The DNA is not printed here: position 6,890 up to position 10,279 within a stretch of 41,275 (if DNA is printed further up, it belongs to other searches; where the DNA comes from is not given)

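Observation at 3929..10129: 2066-aa giant ORF (about 15% of the genome) with polyvalent-protein features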

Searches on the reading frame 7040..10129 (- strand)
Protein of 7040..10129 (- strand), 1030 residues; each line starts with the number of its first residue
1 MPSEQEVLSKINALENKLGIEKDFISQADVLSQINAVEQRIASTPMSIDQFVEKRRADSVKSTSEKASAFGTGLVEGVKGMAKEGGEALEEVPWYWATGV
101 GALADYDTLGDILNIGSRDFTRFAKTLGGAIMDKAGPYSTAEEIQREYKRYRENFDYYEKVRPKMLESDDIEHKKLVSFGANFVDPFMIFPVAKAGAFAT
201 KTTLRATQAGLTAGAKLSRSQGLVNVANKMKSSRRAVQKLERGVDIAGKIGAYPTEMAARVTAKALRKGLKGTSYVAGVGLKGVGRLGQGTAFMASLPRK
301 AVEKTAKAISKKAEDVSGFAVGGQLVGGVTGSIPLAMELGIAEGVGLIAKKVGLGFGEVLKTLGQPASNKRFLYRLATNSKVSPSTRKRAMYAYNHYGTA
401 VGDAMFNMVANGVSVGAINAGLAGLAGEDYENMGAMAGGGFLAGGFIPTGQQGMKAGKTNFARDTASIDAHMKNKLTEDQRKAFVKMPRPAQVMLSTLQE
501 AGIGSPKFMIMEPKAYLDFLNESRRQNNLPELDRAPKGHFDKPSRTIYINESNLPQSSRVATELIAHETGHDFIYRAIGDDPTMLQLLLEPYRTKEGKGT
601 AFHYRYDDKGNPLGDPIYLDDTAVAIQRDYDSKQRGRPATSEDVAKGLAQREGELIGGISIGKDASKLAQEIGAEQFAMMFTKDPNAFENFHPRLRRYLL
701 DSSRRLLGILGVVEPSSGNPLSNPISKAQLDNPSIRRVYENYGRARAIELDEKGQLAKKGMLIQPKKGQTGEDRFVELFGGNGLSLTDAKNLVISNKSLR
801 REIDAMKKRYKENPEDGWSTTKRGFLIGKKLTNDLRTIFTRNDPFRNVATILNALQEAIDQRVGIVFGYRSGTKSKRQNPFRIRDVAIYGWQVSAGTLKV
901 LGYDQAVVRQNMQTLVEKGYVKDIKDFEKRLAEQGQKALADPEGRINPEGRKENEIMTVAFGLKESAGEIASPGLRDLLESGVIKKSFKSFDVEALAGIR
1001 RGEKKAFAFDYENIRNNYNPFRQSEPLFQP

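Call 44: predict_structure(alignment_id=A2)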
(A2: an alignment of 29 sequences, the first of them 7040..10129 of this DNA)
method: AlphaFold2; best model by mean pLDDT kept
length: 1030 residues; sequences in the alignment: 29
mean_pLDDT: 59.7   pTM: 0.39
mean pLDDT of the five models: 59.7, 57.7, 54.0, 52.8, 49.6
residues with pLDDT >= 90: 4; 70-90: 404; 50-70: 302; < 50: 320
segments of 3 or more residues with pLDDT < 50: 1-3, 62-71, 96-105, 183-373, 378-389, 397-427, 438-440, 442-469, 873-877, 1019-1030
pLDDT, mean of each block of 10 residues (from residue 1): 56 66 59 58 67 65 46 51 56 49 49 62 56 55 71 72 70 65 41 26 29 31 33 29 33 36 31 25 25 26 28 25 22 21 23 26 36 49 45 49 42 44 47 52 38 27 42 58 77 74 71 71 62 71 74 78 78 68 76 84 80 84 78 56 58 53 81 77 62 71 75 67 61 75 74 65 74 80 80 82 85 75 82 86 81 86 80 54 82 86 82 80 78 69 59 73 72 80 81 86 62 57 40
secondary structure, 60 per line:
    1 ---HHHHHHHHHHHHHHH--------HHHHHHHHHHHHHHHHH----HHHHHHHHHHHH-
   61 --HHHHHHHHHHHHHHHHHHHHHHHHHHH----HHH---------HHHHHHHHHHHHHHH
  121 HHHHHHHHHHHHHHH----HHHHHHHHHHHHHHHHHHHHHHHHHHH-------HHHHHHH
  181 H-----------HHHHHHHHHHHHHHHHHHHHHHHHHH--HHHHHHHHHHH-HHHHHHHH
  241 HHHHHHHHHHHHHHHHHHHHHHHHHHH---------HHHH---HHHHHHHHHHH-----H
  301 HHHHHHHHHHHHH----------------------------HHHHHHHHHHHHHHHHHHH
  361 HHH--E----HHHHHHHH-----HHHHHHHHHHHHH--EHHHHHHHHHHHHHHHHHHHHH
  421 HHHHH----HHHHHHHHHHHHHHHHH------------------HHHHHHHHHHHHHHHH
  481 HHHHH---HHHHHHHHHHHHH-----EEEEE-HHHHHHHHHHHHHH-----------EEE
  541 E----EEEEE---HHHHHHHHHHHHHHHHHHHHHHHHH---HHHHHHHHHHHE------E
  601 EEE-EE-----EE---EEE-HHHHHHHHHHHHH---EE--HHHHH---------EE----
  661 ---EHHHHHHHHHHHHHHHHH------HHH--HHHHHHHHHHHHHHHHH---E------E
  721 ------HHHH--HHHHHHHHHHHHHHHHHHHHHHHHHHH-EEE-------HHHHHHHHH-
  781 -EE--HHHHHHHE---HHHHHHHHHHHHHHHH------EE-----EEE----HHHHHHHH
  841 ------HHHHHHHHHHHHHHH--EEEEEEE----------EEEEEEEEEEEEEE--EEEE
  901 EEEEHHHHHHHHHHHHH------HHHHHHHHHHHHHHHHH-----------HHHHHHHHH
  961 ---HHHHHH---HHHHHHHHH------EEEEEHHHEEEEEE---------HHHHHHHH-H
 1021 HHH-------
elements in order (helices of 4 or more, strands of 3 or more residues): H4-18 H27-43 H48-59 H63-89 H106-135 H140-166 H174-181 H193-218 H221-231 H233-267 H277-280 H284-294 H300-313 H342-363 H371-378 H384-396 H400-425 H430-446 H465-485 H489-501 E507-511 H513-526 E538-541 E546-550 H554-578 H582-592 E600-603 E617-619 H621-633 H641-645 H665-681 H693-709 H727-730 H733-759 E761-763 H771-779 H786-792 H797-812 E826-828 H833-840 H847-861 E864-870 E881-894 E897-904 H905-917 H924-940 H952-960 H964-969 H973-981 E988-992 E996-1001 H1011-1018 H1020-1023

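Call 48: fold_search(model_id=the predicted structure, library=pdb)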
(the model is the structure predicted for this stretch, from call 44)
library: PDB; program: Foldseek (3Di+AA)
matches with E <= 10: 189; with E <= 0.001: 0
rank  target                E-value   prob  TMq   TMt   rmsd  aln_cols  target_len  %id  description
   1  1pwv_A                2.2e-02  0.30  0.10  0.13  23.6       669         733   10  Crystal structure of Anthrax Lethal Factor wild-type protein complexed with an optimised peptide substrate. (released 2004-02-03)
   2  6zxk_J                3.3e-02  0.47  0.13  0.18  25.0       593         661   12  Fully-loaded anthrax lethal toxin in its heptameric pre-pore state and PA7LF(2+1B) arrangement (released 2020-09-02)
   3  1zxv_A                3.7e-02  0.18  0.09  0.11  21.8       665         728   11  X-Ray Crystal Structure of the Anthrax Lethal Factor Bound to a Small Molecule Inhibitor, BI-MFM3, 3-{5-[5-(4-Chloro-p (released 2005-07-05)
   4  1pwq_B                4.1e-02  0.21  0.10  0.12  23.6       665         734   10  Crystal structure of Anthrax Lethal Factor complexed with Thioacetyl-Tyr-Pro-Met-Amide, a metal-chelating peptidyl sma (released 2004-01-13)
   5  1j7n_A                4.7e-02  0.25  0.10  0.13  24.2       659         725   10  Anthrax Toxin Lethal factor (released 2001-11-07)
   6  6zxj_I                6.7e-02  0.33  0.13  0.17  24.5       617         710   12  Fully-loaded anthrax lethal toxin in its heptameric pre-pore state, in which the third lethal factor is masked out (PA (released 2020-09-02)
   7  1pww_B                6.7e-02  0.18  0.09  0.12  21.7       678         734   10  Crystal structure of Anthrax Lethal Factor active site mutant protein complexed with an optimised peptide substrate in (released 2004-01-27)
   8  1pwu_B                1.3e-01  0.18  0.10  0.13  22.1       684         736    9  Crystal Structure of Anthrax Lethal Factor complexed with (3-(N-hydroxycarboxamido)-2-isobutylpropanoyl-Trp-methylamid (released 2004-02-03)
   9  1pwv_B                1.4e-01  0.18  0.10  0.13  22.0       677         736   10  Crystal structure of Anthrax Lethal Factor wild-type protein complexed with an optimised peptide substrate. (released 2004-02-03)
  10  1pwp_B                1.6e-01  0.15  0.10  0.13  22.0       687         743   10  Crystal Structure of the Anthrax Lethal Factor complexed with Small Molecule Inhibitor NSC 12155 (released 2004-01-13)
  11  1pwu_A                1.7e-01  0.18  0.10  0.13  24.7       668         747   11  Crystal Structure of Anthrax Lethal Factor complexed with (3-(N-hydroxycarboxamido)-2-isobutylpropanoyl-Trp-methylamid (released 2004-02-03)
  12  1pwp_A                1.7e-01  0.13  0.10  0.12  24.6       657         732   12  Crystal Structure of the Anthrax Lethal Factor complexed with Small Molecule Inhibitor NSC 12155 (released 2004-01-13)
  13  9fnd_X                2.0e-01  0.63  0.08  0.24  22.8       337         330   11  Transcriptional activator PafBC bound to mycobacterial RNA polymerase (released 2025-02-12)
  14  5m41                  2.5e-01  0.08  0.08  0.10  20.9       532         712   10  Crystal structure of nigritoxine (released 2017-12-06)
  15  9bax_A                2.6e-01  0.05  0.08  0.06  37.9      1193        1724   10  PI4KA complex bound to C-terminus of EFR3A (released 2024-11-27)
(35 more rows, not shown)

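Call 57: fold_search(model_id=the predicted structure, library=viral)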
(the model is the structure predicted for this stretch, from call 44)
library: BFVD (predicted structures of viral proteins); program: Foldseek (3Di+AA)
matches with E <= 10: 320; with E <= 0.001: 5
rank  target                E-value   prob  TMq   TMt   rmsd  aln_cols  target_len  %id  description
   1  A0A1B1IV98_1          3.5e-48  1.00  0.31  0.40  41.5       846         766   45  (no name in the UniProt tables at hand)
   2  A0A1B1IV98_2          3.4e-18  1.00  0.19  0.25   3.3       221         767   66  (no name in the UniProt tables at hand)
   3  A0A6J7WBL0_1          1.1e-09  1.00  0.20  0.22  51.7      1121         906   15  ART-PolyVal-like domain-containing protein [uncultured Caudovirales phage]
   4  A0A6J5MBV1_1          6.3e-09  1.00  0.17  0.13  48.7      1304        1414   14  Uncharacterized protein [uncultured Caudovirales phage]
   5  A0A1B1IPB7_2          4.6e-07  1.00  0.19  0.24  11.9       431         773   14  (no name in the UniProt tables at hand)
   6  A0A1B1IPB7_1          1.1e-03  0.84  0.10  0.13  33.4       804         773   14  (no name in the UniProt tables at hand)
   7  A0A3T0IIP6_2          6.0e-03  0.47  0.09  0.08  32.3       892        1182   13  Virion RNA polymerase [Vibrio virus vB_VspP_SBP1]
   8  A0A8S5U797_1          8.9e-03  0.84  0.15  0.14  30.9       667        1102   13  Large polyvalent protein-associated domain 3 (Fragment) [Podoviridae sp. ctngc57]
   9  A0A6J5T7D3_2          1.2e-02  0.35  0.10  0.08  40.3       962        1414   11  Large polyvalent protein associated domain-containing protein [uncultured Caudovirales phage]
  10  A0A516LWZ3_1          1.4e-02  0.16  0.08  0.08  35.9      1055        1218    9  (no name in the UniProt tables at hand)
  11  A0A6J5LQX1            4.1e-02  0.12  0.07  0.08  41.9       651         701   13  LT_GEWL domain containing protein [uncultured Caudovirales phage]
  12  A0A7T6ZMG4            4.5e-02  0.08  0.06  0.07  39.8      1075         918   11  Internal virion protein B [Providencia phage PSTRCR_114]
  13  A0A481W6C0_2          4.5e-02  0.08  0.06  0.06  53.9      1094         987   12  Tail tape measure protein [Fusobacterium phage Fnu1]
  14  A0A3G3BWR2            4.9e-02  0.11  0.06  0.06  52.3       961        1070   10  (no name in the UniProt tables at hand)
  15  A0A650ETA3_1          6.1e-02  0.13  0.09  0.10  35.3      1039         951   13  (no name in the UniProt tables at hand)
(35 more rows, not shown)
